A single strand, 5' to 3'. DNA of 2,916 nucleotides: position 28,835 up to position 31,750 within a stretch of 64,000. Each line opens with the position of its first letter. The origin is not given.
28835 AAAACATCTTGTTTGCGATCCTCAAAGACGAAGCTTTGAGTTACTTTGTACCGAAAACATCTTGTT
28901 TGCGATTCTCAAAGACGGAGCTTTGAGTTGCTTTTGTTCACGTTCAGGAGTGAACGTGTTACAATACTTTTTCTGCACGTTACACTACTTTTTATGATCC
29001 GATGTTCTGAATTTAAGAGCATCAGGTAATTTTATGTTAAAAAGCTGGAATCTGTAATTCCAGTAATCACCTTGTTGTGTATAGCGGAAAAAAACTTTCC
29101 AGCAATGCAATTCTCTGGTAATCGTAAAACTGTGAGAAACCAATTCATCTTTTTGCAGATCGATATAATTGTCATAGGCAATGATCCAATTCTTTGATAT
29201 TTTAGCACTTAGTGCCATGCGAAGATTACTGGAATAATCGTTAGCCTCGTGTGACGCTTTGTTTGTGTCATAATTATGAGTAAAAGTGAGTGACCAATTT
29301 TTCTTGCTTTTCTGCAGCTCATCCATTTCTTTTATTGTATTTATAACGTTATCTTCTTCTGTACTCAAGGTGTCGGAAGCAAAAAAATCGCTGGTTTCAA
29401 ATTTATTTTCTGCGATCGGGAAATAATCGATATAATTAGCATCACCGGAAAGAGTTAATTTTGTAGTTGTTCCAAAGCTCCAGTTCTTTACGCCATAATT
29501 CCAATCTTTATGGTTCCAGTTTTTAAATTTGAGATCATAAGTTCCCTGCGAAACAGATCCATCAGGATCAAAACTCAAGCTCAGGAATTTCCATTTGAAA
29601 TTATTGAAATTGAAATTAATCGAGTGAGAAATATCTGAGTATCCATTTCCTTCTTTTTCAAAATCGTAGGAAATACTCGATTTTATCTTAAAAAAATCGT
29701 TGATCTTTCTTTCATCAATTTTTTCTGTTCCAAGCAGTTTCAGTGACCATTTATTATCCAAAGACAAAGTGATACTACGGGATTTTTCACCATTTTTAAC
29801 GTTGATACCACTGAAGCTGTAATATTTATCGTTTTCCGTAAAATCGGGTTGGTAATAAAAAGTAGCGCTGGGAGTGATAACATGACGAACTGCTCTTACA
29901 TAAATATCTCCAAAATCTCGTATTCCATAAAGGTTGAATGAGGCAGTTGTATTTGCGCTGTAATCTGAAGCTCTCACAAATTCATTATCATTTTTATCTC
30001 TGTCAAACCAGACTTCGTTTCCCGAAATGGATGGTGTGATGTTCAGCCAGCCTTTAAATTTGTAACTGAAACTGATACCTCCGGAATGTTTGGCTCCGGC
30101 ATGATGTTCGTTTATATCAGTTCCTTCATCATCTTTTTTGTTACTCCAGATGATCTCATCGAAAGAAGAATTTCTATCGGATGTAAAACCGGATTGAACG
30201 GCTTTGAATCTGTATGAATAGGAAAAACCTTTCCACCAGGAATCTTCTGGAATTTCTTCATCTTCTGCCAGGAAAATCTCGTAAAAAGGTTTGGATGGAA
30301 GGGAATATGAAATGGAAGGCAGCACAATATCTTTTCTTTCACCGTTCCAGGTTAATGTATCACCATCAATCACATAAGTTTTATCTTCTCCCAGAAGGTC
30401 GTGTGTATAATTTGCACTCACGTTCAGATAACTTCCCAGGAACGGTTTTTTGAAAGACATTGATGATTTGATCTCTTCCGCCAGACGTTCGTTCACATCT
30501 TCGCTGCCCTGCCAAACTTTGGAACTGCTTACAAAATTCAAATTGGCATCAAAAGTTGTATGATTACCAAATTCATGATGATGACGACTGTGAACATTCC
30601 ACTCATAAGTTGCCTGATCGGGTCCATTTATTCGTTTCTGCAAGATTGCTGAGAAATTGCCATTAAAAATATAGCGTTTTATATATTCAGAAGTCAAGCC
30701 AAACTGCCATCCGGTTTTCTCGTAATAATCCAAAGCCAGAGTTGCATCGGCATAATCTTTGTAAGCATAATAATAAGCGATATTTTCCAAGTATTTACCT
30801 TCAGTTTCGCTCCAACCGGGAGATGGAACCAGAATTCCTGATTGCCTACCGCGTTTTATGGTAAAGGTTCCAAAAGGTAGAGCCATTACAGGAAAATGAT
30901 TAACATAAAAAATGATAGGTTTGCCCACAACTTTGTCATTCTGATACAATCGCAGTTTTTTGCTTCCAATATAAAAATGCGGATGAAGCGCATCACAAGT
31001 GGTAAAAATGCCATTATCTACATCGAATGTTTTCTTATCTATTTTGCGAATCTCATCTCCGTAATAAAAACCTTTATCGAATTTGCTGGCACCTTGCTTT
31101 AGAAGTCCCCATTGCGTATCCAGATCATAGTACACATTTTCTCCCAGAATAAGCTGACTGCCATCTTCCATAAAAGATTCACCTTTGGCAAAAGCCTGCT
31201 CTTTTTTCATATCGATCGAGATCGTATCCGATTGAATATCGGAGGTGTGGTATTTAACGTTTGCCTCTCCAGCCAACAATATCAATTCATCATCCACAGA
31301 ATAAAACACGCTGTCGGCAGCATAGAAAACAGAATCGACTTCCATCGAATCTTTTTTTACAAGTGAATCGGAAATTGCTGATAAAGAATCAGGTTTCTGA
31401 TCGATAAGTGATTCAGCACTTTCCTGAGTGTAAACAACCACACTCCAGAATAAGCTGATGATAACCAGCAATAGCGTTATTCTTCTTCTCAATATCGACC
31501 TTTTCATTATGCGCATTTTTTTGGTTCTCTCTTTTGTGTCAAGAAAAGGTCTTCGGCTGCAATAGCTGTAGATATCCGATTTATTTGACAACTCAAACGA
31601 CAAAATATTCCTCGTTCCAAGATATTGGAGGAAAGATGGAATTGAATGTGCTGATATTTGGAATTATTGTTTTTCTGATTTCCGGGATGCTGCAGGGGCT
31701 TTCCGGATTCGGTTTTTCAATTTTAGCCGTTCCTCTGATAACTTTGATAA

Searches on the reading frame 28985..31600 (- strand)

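Call 83: search_protein_families(library=pfam, proteins=[window:28985-31600:-], max_evalue=0.00001)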
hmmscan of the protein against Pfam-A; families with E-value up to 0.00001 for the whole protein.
window:28985-31600:- (871 aa): 1 family
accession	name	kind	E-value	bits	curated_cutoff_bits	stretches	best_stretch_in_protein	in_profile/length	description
PF19838.5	LptD_2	-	1.1e-59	202.8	22.5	1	224-670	1-455/464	LptD protein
